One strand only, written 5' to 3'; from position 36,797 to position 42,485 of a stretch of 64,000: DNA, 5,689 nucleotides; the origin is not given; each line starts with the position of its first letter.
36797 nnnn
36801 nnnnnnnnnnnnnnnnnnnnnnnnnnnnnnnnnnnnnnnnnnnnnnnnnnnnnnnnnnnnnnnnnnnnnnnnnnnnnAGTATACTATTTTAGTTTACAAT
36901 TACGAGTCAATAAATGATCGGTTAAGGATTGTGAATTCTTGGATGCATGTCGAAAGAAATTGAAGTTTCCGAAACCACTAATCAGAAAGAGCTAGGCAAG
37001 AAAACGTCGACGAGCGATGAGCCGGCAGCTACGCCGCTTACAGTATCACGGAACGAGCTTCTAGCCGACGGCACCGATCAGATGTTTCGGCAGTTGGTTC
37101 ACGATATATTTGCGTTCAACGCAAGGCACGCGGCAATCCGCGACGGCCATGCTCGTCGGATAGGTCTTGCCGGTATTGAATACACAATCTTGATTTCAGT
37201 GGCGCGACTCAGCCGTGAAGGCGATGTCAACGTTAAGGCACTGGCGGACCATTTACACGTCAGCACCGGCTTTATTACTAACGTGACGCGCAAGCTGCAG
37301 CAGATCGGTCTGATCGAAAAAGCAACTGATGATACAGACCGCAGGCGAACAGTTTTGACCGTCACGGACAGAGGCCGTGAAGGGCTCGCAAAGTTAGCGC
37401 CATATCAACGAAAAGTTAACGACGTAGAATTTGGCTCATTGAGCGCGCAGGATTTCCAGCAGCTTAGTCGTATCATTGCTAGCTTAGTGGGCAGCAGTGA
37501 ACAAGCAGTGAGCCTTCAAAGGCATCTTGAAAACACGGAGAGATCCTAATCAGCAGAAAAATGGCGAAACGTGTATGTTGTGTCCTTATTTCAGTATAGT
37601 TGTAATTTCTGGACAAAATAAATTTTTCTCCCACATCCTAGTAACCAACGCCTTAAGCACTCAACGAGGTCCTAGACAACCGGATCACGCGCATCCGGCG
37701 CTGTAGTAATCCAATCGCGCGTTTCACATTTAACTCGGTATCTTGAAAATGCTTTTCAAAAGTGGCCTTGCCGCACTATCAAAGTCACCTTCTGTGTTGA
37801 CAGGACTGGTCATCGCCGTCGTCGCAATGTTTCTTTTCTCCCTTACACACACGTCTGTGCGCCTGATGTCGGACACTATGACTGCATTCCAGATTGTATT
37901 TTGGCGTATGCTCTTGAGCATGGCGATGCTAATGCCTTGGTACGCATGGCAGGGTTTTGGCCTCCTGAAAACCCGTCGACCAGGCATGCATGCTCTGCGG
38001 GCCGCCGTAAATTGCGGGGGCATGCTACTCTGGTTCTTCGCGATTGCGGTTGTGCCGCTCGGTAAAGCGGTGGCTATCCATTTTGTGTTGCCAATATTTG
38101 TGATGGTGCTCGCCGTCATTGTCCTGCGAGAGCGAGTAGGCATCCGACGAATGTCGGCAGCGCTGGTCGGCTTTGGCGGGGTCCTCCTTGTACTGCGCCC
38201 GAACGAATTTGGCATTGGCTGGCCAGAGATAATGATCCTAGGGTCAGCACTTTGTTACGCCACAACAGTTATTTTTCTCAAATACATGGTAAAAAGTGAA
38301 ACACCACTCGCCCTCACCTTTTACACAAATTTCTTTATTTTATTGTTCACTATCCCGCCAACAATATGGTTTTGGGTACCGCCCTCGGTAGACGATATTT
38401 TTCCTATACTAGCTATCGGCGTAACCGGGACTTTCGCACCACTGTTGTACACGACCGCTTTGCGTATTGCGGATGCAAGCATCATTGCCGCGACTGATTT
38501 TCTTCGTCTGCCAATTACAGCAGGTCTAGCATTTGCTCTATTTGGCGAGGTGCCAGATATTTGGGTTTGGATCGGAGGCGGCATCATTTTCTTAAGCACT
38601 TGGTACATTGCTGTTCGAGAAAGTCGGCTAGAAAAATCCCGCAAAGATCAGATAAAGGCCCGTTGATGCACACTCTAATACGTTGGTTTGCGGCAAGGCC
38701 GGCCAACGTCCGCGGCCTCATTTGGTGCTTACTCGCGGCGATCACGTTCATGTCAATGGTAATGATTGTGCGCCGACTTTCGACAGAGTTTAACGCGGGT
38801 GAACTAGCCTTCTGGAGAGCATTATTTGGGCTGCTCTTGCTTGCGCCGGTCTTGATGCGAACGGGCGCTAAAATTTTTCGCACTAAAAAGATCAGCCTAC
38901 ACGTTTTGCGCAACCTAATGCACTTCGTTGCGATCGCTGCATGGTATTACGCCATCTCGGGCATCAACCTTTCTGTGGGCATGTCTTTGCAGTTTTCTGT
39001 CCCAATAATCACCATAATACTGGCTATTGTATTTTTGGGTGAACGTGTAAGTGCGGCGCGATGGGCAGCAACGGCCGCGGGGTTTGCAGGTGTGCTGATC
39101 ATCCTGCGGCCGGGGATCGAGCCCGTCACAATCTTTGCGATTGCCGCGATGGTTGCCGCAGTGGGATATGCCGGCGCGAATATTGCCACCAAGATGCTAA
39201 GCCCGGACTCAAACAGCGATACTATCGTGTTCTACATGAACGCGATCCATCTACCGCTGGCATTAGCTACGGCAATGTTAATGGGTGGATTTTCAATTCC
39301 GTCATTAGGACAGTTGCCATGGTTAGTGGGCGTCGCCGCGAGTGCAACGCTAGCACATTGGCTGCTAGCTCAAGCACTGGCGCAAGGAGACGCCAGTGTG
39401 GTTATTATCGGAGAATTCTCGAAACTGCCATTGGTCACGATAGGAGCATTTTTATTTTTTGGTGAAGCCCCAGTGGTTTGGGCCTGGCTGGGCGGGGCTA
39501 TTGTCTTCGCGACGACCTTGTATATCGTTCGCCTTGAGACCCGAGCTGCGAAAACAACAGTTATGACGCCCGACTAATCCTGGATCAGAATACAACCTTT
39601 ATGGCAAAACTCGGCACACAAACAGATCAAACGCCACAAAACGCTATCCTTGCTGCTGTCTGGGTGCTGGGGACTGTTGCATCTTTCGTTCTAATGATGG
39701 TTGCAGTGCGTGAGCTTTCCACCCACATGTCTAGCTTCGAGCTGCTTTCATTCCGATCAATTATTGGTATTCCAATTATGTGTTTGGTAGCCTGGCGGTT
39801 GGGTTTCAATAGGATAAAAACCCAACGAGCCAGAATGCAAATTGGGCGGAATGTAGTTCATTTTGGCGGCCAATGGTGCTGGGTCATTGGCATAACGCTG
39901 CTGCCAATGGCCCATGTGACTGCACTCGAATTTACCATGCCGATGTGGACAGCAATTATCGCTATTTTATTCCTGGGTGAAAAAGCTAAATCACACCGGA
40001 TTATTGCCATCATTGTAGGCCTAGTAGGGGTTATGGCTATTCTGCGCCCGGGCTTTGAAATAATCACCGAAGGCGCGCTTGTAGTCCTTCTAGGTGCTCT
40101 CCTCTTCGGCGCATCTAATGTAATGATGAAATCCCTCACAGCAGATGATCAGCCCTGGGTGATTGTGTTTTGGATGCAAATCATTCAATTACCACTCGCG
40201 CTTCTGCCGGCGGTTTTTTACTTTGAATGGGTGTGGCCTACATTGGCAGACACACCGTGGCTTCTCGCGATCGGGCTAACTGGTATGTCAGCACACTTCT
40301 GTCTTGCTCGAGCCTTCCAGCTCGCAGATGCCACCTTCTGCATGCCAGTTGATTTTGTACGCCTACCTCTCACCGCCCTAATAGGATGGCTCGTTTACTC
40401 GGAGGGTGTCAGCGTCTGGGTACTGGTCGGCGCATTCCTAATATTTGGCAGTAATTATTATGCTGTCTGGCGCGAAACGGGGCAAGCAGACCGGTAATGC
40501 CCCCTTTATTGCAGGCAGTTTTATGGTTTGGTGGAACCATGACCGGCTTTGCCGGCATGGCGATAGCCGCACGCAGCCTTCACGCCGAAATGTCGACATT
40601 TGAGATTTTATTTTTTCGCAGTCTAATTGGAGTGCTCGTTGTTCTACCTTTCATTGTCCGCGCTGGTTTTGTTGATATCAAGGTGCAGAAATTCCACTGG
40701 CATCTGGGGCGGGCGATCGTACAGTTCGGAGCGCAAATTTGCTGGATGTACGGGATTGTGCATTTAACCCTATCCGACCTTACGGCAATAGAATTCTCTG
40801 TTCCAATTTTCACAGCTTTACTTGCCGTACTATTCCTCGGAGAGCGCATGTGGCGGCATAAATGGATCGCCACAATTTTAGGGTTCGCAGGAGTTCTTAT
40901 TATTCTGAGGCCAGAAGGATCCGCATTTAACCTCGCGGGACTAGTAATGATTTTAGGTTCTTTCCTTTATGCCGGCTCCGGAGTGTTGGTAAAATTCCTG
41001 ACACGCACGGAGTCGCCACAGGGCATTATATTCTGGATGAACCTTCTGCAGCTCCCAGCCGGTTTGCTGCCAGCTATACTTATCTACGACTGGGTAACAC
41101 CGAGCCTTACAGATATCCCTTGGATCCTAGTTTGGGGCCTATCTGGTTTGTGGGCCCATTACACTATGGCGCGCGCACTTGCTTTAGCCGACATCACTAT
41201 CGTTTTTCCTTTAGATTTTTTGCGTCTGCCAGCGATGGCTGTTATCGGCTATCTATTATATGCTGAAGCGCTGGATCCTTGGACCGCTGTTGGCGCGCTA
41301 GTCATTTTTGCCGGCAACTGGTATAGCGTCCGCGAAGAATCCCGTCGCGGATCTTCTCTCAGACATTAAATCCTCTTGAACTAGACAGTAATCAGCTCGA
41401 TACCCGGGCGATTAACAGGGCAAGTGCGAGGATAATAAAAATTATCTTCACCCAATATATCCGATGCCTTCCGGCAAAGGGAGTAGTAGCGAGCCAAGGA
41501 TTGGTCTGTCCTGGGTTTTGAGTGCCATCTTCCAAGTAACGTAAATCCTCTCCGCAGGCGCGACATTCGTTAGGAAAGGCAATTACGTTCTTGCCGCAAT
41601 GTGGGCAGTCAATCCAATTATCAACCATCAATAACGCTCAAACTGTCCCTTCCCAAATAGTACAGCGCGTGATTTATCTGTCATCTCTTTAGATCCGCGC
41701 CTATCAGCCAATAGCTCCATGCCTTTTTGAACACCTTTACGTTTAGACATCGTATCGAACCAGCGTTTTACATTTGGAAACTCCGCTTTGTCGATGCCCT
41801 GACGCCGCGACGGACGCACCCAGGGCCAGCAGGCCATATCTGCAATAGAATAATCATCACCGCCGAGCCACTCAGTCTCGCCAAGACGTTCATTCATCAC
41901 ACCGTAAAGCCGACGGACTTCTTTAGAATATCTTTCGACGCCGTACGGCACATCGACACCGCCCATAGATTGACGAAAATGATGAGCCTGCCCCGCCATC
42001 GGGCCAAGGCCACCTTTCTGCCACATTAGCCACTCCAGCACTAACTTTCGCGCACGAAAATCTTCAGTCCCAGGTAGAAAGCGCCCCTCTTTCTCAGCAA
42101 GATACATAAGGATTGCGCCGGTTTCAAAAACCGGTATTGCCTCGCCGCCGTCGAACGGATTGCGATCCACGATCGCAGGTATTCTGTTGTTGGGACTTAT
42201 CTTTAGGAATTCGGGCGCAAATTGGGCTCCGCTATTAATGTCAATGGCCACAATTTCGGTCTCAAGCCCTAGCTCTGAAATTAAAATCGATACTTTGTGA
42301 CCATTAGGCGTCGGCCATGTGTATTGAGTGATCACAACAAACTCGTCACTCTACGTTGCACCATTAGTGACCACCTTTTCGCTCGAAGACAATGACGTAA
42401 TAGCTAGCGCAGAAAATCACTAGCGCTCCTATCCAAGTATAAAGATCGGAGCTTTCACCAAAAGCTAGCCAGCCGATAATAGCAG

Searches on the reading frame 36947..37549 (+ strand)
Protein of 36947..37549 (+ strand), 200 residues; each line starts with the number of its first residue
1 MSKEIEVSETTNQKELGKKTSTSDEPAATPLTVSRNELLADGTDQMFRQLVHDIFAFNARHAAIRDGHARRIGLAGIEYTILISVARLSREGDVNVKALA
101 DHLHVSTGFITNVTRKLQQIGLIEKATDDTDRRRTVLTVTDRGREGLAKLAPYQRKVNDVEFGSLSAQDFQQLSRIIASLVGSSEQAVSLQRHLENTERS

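Call 60: search_protein_families(library=pfam, proteins=[window:36947-37549:+])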
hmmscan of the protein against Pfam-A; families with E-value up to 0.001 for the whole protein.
window:36947-37549:+ (200 aa): 6 families
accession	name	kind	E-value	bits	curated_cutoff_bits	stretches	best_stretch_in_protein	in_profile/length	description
PF01047.28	MarR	-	5e-11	42.8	24.6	1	86-134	10-58/59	MarR family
PF12802.13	MarR_2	-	7.5e-08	32.9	27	1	73-134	2-61/61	MarR family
PF13463.12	HTH_27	-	2.7e-06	28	22.2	1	77-143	4-68/68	Winged helix DNA-binding domain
PF13601.12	HTH_34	-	0.00017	22.1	27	1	87-146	8-68/80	Winged helix DNA-binding domain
PF22381.2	Staph_reg_Sar_Rot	-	0.00023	21.6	27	1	78-148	16-83/85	Transcriptional regulator SarA/Rot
PF03551.20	PadR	-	0.00056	20.3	27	1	101-148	25-74/75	Transcriptional regulator PadR-like family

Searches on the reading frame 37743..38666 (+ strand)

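Call 76: search_protein_families(library=pfam, proteins=[window:37743-38666:+], max_evalue=0.01)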
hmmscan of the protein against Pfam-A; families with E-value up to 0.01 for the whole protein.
window:37743-38666:+ (307 aa): 1 family
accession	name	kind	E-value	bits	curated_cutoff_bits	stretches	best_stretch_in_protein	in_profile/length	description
PF00892.27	EamA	-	2.7e-34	118.8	28.2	2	20-151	2-134/135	EamA-like transporter family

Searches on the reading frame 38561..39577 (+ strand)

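Call 60: search_protein_families(library=pfam, proteins=[window:38561-39577:+])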
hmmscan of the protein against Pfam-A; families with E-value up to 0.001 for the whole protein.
window:38561-39577:+ (338 aa): 1 family
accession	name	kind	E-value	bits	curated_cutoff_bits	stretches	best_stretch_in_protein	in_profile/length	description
PF00892.27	EamA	-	3.7e-27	95.7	28.2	2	51-182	2-134/135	EamA-like transporter family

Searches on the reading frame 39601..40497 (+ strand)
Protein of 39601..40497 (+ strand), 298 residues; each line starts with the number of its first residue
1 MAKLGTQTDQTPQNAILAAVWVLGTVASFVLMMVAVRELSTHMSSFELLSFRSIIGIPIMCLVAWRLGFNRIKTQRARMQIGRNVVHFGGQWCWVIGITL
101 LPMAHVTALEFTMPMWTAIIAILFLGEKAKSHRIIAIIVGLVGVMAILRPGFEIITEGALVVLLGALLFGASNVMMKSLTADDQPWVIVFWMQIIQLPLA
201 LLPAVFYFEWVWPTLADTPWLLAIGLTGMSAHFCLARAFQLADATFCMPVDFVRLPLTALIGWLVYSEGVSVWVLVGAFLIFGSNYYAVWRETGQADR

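Call 76: search_protein_families(library=pfam, proteins=[window:39601-40497:+], max_evalue=0.01)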
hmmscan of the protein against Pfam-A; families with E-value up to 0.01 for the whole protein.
window:39601-40497:+ (298 aa): 2 families
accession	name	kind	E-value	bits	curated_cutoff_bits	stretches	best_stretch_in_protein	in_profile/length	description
PF00892.27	EamA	-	2.9e-28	99.3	28.2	2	18-148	3-134/135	EamA-like transporter family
PF03151.22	TPT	-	0.0043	16.9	30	1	50-209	35-200/291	Triose-phosphate Transporter family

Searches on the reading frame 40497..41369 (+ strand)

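Call 76: search_protein_families(library=pfam, proteins=[window:40497-41369:+], max_evalue=0.01)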
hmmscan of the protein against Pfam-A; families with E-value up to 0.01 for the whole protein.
window:40497-41369:+ (290 aa): 4 families
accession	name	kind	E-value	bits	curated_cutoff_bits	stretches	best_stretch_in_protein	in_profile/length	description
PF00892.27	EamA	-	4.3e-30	105.2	28.2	2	7-137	3-134/135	EamA-like transporter family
PF03151.22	TPT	-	0.0018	18.1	30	1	59-157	58-155/291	Triose-phosphate Transporter family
PF05653.20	Mg_trans_NIPA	-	0.0026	17.4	26.2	0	227-275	69-117/295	Magnesium transporter NIPA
PF04142.21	Nuc_sug_transp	-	0.0058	16.2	27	1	90-137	102-154/315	Nucleotide-sugar transporter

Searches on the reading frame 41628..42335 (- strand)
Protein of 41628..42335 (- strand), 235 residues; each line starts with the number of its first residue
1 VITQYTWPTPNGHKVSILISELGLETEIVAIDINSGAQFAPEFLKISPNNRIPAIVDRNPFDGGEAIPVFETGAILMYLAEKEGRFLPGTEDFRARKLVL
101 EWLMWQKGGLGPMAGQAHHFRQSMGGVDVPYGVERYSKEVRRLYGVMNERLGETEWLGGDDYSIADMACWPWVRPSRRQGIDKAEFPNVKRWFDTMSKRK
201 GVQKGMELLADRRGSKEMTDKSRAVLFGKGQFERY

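Call 60: search_protein_families(library=pfam, proteins=[window:41628-42335:-])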
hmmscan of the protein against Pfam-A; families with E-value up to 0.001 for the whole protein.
window:41628-42335:- (235 aa): 6 families
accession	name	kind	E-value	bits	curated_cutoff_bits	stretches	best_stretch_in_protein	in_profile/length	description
PF02798.26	GST_N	-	3.4e-13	50.2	20.9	1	3-81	4-76/76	Glutathione S-transferase, N-terminal domain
PF00043.30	GST_C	-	1.8e-09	38.2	20.7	1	136-199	27-92/93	Glutathione S-transferase, C-terminal domain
PF13409.12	GST_N_2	-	9.6e-09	36.2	25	1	10-81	3-69/70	Glutathione S-transferase, N-terminal domain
PF13410.11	GST_C_2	-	1.2e-07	32.2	24.9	1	133-194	4-68/69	Glutathione S-transferase, C-terminal domain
PF13417.12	GST_N_3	-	4.3e-06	27.4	22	1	6-83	3-71/75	Glutathione S-transferase, N-terminal domain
PF14497.11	GST_C_3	-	0.00054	20.6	21.6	1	137-204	28-99/104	Glutathione S-transferase, C-terminal domain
